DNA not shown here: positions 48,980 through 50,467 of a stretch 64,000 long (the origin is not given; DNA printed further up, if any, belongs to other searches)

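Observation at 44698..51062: N-methylglutamate-pathway-like gene set with a single FAD oxidoreductase instead of mgdABCD and a PuuR-type regulator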

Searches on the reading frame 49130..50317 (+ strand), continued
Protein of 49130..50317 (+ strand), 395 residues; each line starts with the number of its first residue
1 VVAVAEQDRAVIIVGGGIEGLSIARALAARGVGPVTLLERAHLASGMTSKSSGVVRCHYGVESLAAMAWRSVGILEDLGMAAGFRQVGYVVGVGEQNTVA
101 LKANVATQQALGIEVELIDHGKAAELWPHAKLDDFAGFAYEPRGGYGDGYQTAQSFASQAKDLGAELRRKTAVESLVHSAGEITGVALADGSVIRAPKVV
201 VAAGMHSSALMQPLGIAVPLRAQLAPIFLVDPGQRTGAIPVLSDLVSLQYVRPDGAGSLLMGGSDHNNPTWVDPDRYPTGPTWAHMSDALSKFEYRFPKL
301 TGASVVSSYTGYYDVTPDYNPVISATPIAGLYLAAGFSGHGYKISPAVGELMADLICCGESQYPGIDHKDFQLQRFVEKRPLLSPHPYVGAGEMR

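Call 71: search_dna_similar(query=window:49130-50317:+, collection=plasmids, mode=protein, max_rows=15, max_evalue=1e-30)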
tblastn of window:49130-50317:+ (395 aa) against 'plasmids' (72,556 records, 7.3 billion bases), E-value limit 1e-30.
Records with a match: 33; places in all: 34; records where one place covers at least 80% of the query: 33.
Best place of each record, by identity: <60% 33.
By first word of the organism name: Paraburkholderia 8; Bacillus 5; Haladaptatus 4; Natrarchaeobaculum 2; Burkholderia 2; Haloterrigena 2; Candidatus 1; Cupriavidus 1; Natronosalvus 1; Natrononativus 1; and 6 more.
By predicted mobility (MOB-suite, as given by PLSDB): non-mobilizable 30; conjugative 3.
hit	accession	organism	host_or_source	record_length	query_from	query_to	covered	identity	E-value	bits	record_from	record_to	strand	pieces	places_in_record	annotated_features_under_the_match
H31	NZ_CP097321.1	Candidatus Mycobacterium methanotrophicum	mixed culture,Cave biofilm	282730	11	395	97%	51.4%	3e-109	359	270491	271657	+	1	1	FAD-binding oxidoreductase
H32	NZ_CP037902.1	Cupriavidus metallidurans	Soil,gold-copper mine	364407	12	376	92%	33.6%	5e-49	185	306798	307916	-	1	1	FAD-binding oxidoreductase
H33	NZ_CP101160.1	Natronosalvus amylolyticus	cell culture,sediment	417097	11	379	93%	32.7%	9e-41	161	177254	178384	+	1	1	FAD-binding oxidoreductase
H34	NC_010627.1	Paraburkholderia phymatum STM815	-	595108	11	382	94%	30.9%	3e-45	174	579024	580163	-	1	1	FAD-binding oxidoreductase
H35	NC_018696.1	Paraburkholderia phenoliruptrix BR3459a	Mimosa flocculosa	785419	11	382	94%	30.9%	3e-45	174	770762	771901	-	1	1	FAD-binding oxidoreductase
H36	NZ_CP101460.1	Natrononativus amylolyticus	cell culture,sediment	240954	11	382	94%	30.9%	2e-40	160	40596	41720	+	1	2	FAD-dependent oxidoreductase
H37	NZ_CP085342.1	Haladaptatus halobius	cell culture,saline soil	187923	11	376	93%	31.3%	7e-39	155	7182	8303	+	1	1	FAD-binding oxidoreductase | hypothetical protein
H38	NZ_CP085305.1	Haladaptatus pallidirubidus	cell culture,saline soil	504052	21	380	91%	31.8%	8e-38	152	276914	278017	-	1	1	FAD-dependent oxidoreductase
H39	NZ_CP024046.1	Natrarchaeobaculum sulfurireducens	Kulunda Steppe hypersaline lake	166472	11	376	93%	31.1%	4e-38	153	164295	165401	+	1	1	FAD-dependent oxidoreductase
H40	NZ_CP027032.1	Natrarchaeobaculum sulfurireducens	Shar-Burdiin hypersaline soda lake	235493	11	376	93%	31.1%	4e-38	153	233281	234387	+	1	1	FAD-dependent oxidoreductase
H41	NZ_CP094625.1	Bacillus thuringiensis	whole organism,soil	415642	22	388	93%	30.8%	2e-41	163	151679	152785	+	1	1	FAD-binding oxidoreductase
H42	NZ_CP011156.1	Bacillus cereus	cell culture,vomit of food poisoning ...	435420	22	388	93%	30.8%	2e-41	163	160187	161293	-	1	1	FAD-binding oxidoreductase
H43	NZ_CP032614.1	Bacillus thuringiensis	single cell,soil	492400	22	388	93%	30.5%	3e-41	162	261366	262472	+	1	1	FAD-dependent oxidoreductase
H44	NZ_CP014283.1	Bacillus thuringiensis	cell culture,soil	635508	22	388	93%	30.5%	3e-41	162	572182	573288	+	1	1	FAD-dependent oxidoreductase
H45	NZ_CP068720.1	Bacillus cereus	Angelica sinensis Dlies,single cell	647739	22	388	93%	30.5%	3e-41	162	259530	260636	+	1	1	FAD-dependent oxidoreductase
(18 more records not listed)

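Call 72: get_annotated_region(hit=H32, flank=11000)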
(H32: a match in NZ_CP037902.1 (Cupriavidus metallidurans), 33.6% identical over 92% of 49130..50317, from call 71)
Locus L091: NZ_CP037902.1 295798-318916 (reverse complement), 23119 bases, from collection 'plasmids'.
description: Cupriavidus metallidurans strain BS1 plasmid p1, complete sequence
organism: Cupriavidus metallidurans (NCBI taxid 119219)
taxonomy: Bacteria; Pseudomonadota; Betaproteobacteria; Burkholderiales; Burkholderiaceae; Cupriavidus; Cupriavidus metallidurans
host: -; source: Soil,gold-copper mine; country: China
typing (MOB-suite, as given by PLSDB): conjugative; replicon rep_cluster_332; relaxase MOBP; mating-pair formation MPF_F
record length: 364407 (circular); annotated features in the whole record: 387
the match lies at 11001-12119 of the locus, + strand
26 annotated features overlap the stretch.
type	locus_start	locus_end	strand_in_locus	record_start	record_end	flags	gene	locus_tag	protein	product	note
CDS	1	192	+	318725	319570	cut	-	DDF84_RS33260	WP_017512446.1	biotin-independent malonate decarboxylase subunit beta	GO:0005975 - carbohydrate metabolic process [Evidence IEA]; GO:0006633 - fatty acid biosynthetic process [Evidence IEA]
CDS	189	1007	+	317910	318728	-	mdcE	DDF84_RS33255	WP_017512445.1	biotin-independent malonate decarboxylase subunit gamma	GO:0005975 - carbohydrate metabolic process [Evidence IEA]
CDS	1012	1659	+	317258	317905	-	-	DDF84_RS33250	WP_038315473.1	malonate decarboxylase holo-ACP synthase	-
CDS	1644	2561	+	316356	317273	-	mdcH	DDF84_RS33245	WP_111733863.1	malonate decarboxylase subunit epsilon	-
CDS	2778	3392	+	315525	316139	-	-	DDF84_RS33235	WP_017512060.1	aminoglycoside phosphotransferase family protein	GO:0006468 - protein phosphorylation [Evidence IEA]; GO:0019748 - secondary metabolic process [Evidence IEA]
CDS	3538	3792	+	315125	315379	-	-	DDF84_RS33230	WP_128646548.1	hypothetical protein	-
CDS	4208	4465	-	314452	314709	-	-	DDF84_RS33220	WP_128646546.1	hypothetical protein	-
CDS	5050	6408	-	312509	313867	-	-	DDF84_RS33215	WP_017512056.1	tetratricopeptide repeat protein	-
CDS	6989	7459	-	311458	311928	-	-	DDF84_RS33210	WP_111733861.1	RES family NAD+ phosphorylase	-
CDS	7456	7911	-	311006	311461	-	-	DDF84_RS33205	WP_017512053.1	antitoxin Xre/MbcA/ParS toxin-binding domain-containing protein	-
CDS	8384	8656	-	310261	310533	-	-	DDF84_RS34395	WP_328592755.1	ATP-binding protein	-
CDS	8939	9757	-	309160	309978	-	hutG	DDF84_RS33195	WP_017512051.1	N-formylglutamate deformylase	GO:0019557 - histidine catabolic process to glutamate and formate [Evidence IEA]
CDS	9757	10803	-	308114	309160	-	-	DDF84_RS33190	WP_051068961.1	LysR family transcriptional regulator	GO:0006355 - regulation of DNA-templated transcription [Evidence IEA]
CDS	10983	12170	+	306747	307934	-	-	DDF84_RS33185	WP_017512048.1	FAD-binding oxidoreductase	-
CDS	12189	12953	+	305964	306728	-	-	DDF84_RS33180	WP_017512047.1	electron transfer flavoprotein subunit beta/FixA family protein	-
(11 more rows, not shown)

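Call 73: get_annotated_region(hit=H34, flank=11000)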
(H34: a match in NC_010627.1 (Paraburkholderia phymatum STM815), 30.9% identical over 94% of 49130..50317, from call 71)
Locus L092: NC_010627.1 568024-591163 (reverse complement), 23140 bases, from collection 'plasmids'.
description: Paraburkholderia phymatum STM815 plasmid pBPHY02, complete sequence
organism: Paraburkholderia phymatum STM815 (NCBI taxid 391038)
taxonomy: Bacteria; Pseudomonadota; Betaproteobacteria; Burkholderiales; Burkholderiaceae; Paraburkholderia; Paraburkholderia phymatum; Paraburkholderia phymatum STM815
host: -; source: -; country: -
typing (MOB-suite, as given by PLSDB): conjugative; relaxase MOBP; mating-pair formation MPF_T
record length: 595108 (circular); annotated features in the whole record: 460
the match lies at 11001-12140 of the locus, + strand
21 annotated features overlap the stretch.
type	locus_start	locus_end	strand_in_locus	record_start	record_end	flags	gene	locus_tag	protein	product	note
CDS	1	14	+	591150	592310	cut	-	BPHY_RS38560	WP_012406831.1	porin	-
CDS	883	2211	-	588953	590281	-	-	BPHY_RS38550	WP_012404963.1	IS4 family transposase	-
CDS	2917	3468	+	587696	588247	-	-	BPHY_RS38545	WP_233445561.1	iron-sulfur cluster assembly accessory protein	-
CDS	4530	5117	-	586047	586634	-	-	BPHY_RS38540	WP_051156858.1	chorismate mutase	GO:0046417 - chorismate metabolic process [Evidence IEA]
CDS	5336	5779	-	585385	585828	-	-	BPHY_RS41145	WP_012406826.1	DUF3757 domain-containing protein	-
CDS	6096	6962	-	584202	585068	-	-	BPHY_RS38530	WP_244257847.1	EamA family transporter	-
CDS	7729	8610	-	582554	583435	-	nifH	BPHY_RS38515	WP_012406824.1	nitrogenase iron protein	GO:0009399 - nitrogen fixation [Evidence IEA]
CDS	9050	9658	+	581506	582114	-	-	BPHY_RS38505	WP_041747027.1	hypothetical protein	-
CDS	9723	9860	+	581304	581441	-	-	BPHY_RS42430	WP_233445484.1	hypothetical protein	-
CDS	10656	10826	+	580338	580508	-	-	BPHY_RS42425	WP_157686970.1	hypothetical protein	-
CDS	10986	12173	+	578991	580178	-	-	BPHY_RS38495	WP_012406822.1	FAD-binding oxidoreductase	-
CDS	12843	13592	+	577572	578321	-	-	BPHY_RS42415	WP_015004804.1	electron transfer flavoprotein subunit beta/FixA family protein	-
CDS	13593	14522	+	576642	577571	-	-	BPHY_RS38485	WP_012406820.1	electron transfer flavoprotein subunit alpha/FixB family protein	-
CDS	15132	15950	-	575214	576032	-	-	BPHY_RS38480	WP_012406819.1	N-formylglutamate amidohydrolase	-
CDS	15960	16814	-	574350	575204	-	-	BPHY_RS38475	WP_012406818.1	ABC transporter permease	GO:0055085 - transmembrane transport [Evidence IEA]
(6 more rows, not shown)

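Call 79: search_protein_families(library=ncbifam, proteins=[L070:15494-16786:+, L091:8939-9757:-, L092:15132-15950:-, L091:10983-12170:+, L091:13945-14568:+, L041:4526-5260:+], max_evalue=1e-8)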
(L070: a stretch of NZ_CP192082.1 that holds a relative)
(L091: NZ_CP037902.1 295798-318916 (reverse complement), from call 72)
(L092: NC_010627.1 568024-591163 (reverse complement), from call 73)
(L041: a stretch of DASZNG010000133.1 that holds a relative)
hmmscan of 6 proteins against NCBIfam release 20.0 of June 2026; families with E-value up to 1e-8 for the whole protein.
L070:15494-16786:+ (430 aa): 17 families
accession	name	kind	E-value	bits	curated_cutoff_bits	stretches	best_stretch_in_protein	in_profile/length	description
NF006770.0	PRK09290.1-4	equivalog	3.6e-186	618.8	372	1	19-422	5-402/403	allantoate amidohydrolase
NF006771.0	PRK09290.1-5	subfamily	1.4e-89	300.5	399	1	28-420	18-409/413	allantoate amidohydrolase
TIGR01879.1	hydantase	subfamily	3.7e-79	266.5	204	1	28-416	12-397/401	hydantoinase/carbamoylase family amidase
NF006775.0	PRK09290.2-5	equivalog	2.8e-76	256.9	479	1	59-420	53-413/419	allantoate amidohydrolase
NF058540.1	Ncarbamyl_ErtE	equivalog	8.9e-76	255.1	520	1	37-417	29-411/418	N-carbamyl-l-glutamate amidohydrolase ErtE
NF006772.0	PRK09290.2-1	subfamily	4.3e-65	220.2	424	1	12-425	10-420/430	allantoate amidohydrolase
NF009527.0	PRK12891.1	subfamily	1.7e-64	218.4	461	1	21-419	13-419/426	Zn-dependent hydrolase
NF006769.0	PRK09290.1-3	subfamily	4.9e-64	216.5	452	1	21-417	14-408/417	allantoate amidohydrolase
NF006768.0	PRK09290.1-1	equivalog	3.1e-62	210.8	532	1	34-417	23-404/411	allantoate deiminase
NF009531.0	PRK12893.1-5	equivalog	2.1e-58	197.8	486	1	43-418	34-409/421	Zn-dependent hydrolase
NF009529.0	PRK12893.1-2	equivalog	1.6e-56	191.8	508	1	36-420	27-407/411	Zn-dependent hydrolase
TIGR03176.1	AllC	equivalog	6.8e-56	189.7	597.75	1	34-417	19-399/406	allantoate deiminase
NF006773.0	PRK09290.2-2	equivalog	1.8e-54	185.2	584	1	62-418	59-414/419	allantoate amidohydrolase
NF010373.0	PRK13799.1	equivalog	1.7e-52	178.7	1087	1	50-419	220-585/591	unknown domain/N-carbamoyl-L-amino acid hydrolase fusion protein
NF006774.0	PRK09290.2-4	equivalog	3.3e-47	161.2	897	1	62-423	58-415/427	allantoate amidohydrolase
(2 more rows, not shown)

L091:8939-9757:- (272 aa): 1 family
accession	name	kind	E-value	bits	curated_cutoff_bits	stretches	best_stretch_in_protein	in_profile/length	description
TIGR02017.1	hutG_amidohyd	equivalog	1e-106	356.2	278.75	1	9-267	3-260/263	N-formylglutamate deformylase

L092:15132-15950:- (272 aa): 1 family
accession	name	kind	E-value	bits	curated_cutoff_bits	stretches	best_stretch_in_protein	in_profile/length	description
TIGR02017.1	hutG_amidohyd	equivalog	1.9e-33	116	278.75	1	8-229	4-227/263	N-formylglutamate deformylase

L091:10983-12170:+ (395 aa): 13 families
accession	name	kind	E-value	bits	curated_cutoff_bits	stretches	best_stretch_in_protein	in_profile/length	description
NF008425.0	PRK11259.1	equivalog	1.5e-43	149.2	257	1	2-380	3-376/377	N-methyl-L-tryptophan oxidase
TIGR01373.1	soxB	subfamily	6.4e-39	133.9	529.45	1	3-385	30-405/407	sarcosine oxidase subunit beta family protein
TIGR01377.1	soxA_mon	subfamily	7.9e-37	126.9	479.65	1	4-381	1-377/381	amino oxidase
TIGR02352.1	thiamin_ThiO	equivalog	1.1e-31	110.2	250.8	1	7-361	2-346/351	glycine oxidase ThiO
NF001933.0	PRK00711.1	subfamily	1.2e-26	93.7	383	1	79-224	125-272/429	D-amino acid dehydrogenase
TIGR03329.1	Phn_aa_oxid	hypoth_equivalog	1.4e-14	53.7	632.8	0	287-368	316-397/460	putative aminophosphonate oxidoreductase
TIGR03364.1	HpnW_proposed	hypoth_equivalog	4e-14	52.5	285.1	1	5-137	2-129/365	TIGR03364 family FAD-dependent oxidoreductase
NF050086.1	pipecolate_AmaA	exception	1.2e-12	47.3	600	0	3-219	25-245/425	L-pipecolate oxidase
NF002480.1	PRK01747.1-1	equivalog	2.4e-11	42.8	540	1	5-334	250-568/645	bifunctional tRNA (5-methylaminomethyl-2-thiouridine)(34)-methyltransferase MnmC2/FAD-dependent 5-carboxymethylaminomethyl-2-thiouridine(34)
NF008726.1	PRK11728.1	equivalog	2.7e-11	42.9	299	1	5-224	2-219/389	L-2-hydroxyglutarate oxidase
NF008313.0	PRK11101.1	equivalog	8e-11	41.2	425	1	3-237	8-241/548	anaerobic glycerol-3-phosphate dehydrogenase subunit A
TIGR03197.1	MnmC_Cterm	equivalog_domain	1.2e-10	41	174.2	1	5-202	1-196/400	FAD-dependent 5-carboxymethylaminomethyl-2-thiouridine(34) oxidoreductase MnmC1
TIGR03377.1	glycerol3P_GlpA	equivalog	1.1e-09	37.5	552.8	1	5-234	1-229/530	anaerobic glycerol-3-phosphate dehydrogenase subunit GlpA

L091:13945-14568:+ (207 aa): 1 family
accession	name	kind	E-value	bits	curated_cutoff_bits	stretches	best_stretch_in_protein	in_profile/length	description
NF008488.0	PRK11396.1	equivalog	1.2e-13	51.3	292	1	14-156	5-144/191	environmental stress-induced protein Ves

L041:4526-5260:+ (244 aa): 0 families
